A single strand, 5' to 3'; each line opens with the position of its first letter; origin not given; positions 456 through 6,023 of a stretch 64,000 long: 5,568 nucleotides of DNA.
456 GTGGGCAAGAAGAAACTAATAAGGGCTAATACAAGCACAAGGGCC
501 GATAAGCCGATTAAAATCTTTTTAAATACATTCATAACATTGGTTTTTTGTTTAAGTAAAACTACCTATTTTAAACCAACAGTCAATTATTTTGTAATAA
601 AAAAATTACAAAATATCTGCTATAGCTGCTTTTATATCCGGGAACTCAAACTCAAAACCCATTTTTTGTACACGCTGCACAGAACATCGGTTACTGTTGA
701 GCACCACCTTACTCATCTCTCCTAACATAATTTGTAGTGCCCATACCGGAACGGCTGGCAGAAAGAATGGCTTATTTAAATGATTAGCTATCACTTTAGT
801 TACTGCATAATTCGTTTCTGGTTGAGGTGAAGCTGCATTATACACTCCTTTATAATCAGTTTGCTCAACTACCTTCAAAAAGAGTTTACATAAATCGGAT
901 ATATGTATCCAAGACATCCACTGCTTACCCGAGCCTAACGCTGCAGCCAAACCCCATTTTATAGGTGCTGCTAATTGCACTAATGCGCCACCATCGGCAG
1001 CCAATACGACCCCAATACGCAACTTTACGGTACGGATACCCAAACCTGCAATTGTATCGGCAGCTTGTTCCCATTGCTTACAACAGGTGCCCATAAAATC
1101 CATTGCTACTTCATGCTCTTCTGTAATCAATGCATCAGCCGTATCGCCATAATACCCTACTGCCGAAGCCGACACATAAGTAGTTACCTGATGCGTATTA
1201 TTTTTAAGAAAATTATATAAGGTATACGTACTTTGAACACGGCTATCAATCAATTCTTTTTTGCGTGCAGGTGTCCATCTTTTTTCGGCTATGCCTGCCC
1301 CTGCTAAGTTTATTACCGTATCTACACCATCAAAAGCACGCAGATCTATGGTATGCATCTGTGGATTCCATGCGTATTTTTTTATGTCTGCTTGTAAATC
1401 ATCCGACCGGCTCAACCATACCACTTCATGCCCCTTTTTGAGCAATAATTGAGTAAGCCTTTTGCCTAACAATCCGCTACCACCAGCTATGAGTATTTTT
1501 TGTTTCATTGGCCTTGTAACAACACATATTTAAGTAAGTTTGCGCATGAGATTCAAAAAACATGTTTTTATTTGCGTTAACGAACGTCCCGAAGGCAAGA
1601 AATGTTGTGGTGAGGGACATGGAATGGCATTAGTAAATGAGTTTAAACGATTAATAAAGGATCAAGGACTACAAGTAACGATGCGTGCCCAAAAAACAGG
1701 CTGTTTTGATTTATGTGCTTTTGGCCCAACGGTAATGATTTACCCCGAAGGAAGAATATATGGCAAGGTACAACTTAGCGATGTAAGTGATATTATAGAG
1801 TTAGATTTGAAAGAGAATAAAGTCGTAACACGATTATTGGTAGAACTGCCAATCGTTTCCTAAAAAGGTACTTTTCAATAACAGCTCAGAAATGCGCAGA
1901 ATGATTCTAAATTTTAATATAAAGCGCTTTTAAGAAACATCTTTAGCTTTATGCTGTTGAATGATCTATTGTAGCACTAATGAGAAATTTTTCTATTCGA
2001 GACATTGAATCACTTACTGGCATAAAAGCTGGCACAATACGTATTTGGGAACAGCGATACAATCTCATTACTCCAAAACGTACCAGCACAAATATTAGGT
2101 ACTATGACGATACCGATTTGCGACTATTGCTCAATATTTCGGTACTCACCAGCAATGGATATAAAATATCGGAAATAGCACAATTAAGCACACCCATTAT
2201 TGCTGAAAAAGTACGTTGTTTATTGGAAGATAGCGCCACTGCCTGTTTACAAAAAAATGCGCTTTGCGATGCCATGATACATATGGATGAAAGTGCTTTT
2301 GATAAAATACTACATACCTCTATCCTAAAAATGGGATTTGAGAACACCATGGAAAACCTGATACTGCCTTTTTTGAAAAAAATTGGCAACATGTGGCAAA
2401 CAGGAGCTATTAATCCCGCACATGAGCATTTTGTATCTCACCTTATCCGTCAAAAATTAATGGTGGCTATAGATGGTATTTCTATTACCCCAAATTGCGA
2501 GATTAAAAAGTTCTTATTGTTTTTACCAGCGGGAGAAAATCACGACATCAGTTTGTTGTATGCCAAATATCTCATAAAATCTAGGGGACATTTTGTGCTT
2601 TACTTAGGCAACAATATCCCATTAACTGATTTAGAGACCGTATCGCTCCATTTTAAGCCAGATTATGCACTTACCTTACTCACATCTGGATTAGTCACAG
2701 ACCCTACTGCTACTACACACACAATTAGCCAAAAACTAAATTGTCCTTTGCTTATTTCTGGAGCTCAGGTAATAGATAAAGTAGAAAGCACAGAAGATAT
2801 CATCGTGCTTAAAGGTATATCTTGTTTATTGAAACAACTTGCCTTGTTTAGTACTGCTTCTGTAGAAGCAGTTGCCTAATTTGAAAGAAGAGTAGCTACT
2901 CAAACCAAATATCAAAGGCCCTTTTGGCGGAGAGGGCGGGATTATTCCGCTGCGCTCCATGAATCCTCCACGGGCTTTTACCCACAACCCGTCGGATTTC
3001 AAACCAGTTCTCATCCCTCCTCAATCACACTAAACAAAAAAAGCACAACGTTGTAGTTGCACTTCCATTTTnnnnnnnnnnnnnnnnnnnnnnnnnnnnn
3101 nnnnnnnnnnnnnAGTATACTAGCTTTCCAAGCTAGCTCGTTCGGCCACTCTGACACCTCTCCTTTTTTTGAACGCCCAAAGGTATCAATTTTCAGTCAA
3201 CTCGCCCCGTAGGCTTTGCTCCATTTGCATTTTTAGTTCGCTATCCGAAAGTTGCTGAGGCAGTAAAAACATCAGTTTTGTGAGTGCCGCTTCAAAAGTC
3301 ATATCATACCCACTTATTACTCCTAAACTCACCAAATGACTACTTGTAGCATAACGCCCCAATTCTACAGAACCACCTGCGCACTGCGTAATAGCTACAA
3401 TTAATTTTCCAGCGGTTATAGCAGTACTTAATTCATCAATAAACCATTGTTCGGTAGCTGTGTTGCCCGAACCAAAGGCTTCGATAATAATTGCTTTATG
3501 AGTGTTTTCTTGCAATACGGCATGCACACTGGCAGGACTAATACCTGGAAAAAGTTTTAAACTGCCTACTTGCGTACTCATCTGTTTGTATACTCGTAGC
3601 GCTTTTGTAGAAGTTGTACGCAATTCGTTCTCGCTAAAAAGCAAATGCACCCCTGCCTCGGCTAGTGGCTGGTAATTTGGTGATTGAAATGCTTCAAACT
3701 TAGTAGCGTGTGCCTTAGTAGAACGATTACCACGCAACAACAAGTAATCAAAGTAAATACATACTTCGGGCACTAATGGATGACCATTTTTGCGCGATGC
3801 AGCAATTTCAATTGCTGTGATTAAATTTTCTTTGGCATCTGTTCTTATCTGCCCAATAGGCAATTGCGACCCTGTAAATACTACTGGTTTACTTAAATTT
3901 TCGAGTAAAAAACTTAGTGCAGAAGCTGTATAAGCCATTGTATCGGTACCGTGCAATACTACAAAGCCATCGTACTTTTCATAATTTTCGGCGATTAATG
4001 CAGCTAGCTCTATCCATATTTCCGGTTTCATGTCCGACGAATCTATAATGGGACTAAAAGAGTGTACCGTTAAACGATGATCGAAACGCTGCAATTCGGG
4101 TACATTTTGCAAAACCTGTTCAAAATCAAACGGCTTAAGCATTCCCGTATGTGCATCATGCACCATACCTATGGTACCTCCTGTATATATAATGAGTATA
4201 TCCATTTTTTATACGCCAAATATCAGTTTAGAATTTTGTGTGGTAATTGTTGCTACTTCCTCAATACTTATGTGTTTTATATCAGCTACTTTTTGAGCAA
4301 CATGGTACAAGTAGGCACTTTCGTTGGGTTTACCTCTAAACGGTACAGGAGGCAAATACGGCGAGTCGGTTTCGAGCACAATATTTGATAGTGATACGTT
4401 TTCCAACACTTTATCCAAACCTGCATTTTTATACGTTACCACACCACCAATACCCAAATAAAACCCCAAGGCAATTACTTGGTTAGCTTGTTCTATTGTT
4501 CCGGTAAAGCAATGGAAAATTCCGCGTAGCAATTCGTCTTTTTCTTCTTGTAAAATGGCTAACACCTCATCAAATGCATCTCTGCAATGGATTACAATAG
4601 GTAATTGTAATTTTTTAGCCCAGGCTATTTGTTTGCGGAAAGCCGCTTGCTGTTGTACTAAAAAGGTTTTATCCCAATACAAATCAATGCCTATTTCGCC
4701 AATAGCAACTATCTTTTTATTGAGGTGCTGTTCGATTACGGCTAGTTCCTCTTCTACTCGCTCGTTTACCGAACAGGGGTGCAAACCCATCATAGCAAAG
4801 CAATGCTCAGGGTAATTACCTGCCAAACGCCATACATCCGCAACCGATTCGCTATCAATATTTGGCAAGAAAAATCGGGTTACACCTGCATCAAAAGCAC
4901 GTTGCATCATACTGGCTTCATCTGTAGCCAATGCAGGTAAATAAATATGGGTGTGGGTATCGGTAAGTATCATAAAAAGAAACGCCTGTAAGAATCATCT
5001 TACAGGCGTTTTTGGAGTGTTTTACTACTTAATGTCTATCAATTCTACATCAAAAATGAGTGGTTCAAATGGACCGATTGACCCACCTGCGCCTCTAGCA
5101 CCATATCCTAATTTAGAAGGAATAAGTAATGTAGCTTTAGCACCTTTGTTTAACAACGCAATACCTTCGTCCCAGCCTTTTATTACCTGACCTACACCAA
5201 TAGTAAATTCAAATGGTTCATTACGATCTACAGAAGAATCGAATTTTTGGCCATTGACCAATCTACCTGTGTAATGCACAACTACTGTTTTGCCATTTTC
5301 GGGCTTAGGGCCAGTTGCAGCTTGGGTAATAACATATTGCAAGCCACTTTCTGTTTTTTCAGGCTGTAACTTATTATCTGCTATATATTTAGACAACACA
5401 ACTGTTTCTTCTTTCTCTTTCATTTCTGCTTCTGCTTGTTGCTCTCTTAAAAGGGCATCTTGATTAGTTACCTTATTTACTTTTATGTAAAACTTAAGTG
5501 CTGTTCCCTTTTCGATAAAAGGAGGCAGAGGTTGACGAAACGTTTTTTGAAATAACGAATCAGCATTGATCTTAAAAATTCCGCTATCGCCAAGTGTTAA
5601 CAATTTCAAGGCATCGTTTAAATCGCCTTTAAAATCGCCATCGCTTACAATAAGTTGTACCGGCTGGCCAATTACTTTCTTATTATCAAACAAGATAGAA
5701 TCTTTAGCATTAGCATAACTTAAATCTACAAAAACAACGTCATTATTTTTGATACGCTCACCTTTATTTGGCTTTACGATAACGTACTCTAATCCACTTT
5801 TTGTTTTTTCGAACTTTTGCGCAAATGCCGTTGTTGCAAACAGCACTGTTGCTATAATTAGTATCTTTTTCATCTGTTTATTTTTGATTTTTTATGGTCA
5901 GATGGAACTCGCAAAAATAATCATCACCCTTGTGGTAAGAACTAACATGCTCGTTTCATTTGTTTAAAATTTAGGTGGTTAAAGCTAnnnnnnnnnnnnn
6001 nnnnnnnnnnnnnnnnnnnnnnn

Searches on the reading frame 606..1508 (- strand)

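Call 31: search_protein_families(library=pfam, proteins=[window:606-1508:-], max_evalue=0.001)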
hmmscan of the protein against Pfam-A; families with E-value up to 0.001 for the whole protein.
window:606-1508:- (300 aa): 4 families
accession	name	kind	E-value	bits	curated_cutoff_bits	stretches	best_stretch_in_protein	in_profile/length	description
PF01370.27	Epimerase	-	4.3e-21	75.9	20.9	1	5-225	1-239/240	NAD dependent epimerase/dehydratase family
PF08338.16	DUF1731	-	1.3e-14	54.1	27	1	253-299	1-47/47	Domain of unknown function (DUF1731)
PF16363.11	GDP_Man_Dehyd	-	4.4e-10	40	27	1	6-133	1-146/332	GDP-mannose 4,6 dehydratase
PF13460.12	NAD_binding_10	-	0.00039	20.8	27.2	1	9-154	1-132/184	NAD(P)H-binding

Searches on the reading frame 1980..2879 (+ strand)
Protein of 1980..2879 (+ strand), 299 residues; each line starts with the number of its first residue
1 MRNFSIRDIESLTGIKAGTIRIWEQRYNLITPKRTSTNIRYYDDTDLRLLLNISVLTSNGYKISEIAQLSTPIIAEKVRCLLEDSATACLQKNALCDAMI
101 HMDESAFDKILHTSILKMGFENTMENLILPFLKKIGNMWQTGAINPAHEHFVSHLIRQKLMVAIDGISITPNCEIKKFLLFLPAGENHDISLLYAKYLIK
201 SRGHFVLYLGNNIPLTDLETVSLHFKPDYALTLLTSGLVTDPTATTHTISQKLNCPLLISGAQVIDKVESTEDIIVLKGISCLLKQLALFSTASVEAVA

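Call 31: search_protein_families(library=pfam, proteins=[window:1980-2879:+], max_evalue=0.001)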
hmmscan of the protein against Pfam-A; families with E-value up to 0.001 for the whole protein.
window:1980-2879:+ (299 aa): 3 families
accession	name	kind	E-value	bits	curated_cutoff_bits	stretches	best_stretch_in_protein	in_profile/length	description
PF13411.12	MerR_1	-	5.9e-16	58.8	21.6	1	4-69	1-65/69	MerR HTH family regulatory protein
PF02607.22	B12-binding_2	-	5.4e-11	43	23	1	93-160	3-70/74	B12 binding domain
PF00376.29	MerR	-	5e-06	26.7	28.2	1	6-42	2-38/38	MerR family regulatory protein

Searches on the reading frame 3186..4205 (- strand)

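Call 31: search_protein_families(library=pfam, proteins=[window:3186-4205:-], max_evalue=0.001)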
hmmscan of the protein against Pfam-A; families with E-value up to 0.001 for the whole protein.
window:3186-4205:- (339 aa): 2 families
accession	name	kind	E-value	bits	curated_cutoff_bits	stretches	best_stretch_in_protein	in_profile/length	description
PF00710.25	Asparaginase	-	5.4e-64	215.7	22.5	1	3-191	2-188/193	Asparaginase, N-terminal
PF17763.6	Asparaginase_C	-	1.8e-28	99.3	34.6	1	212-326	1-112/114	Glutaminase/Asparaginase C-terminal domain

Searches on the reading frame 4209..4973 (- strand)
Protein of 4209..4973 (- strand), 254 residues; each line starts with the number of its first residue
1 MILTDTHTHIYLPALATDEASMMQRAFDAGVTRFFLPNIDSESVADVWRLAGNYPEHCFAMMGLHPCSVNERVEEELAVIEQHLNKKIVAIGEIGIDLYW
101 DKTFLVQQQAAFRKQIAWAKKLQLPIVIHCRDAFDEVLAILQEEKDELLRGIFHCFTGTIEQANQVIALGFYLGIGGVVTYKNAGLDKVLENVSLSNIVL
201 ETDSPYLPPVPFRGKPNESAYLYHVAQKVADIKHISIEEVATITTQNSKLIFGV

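Call 31: search_protein_families(library=pfam, proteins=[window:4209-4973:-], max_evalue=0.001)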
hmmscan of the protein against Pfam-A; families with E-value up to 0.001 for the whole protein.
window:4209-4973:- (254 aa): 1 family
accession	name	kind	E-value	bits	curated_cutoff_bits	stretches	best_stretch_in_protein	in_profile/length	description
PF01026.27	TatD_DNase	-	1.2e-78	264.5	27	1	4-253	1-253/253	TatD related DNase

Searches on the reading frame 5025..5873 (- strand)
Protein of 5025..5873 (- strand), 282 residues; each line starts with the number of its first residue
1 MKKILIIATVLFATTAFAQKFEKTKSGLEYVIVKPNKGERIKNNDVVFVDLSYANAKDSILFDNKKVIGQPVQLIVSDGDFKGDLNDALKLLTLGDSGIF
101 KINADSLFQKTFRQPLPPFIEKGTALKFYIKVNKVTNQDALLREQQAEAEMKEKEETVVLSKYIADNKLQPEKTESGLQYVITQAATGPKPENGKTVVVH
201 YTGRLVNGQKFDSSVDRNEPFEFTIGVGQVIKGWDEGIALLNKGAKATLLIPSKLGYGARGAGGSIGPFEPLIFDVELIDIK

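Call 31: search_protein_families(library=pfam, proteins=[window:5025-5873:-], max_evalue=0.001)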
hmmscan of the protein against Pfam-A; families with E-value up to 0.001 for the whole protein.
window:5025-5873:- (282 aa): 1 family
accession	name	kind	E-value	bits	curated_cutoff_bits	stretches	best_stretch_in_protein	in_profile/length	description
PF00254.34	FKBP_C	-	1.6e-37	128.2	21.1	1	189-279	2-94/94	FKBP-type peptidyl-prolyl cis-trans isomerase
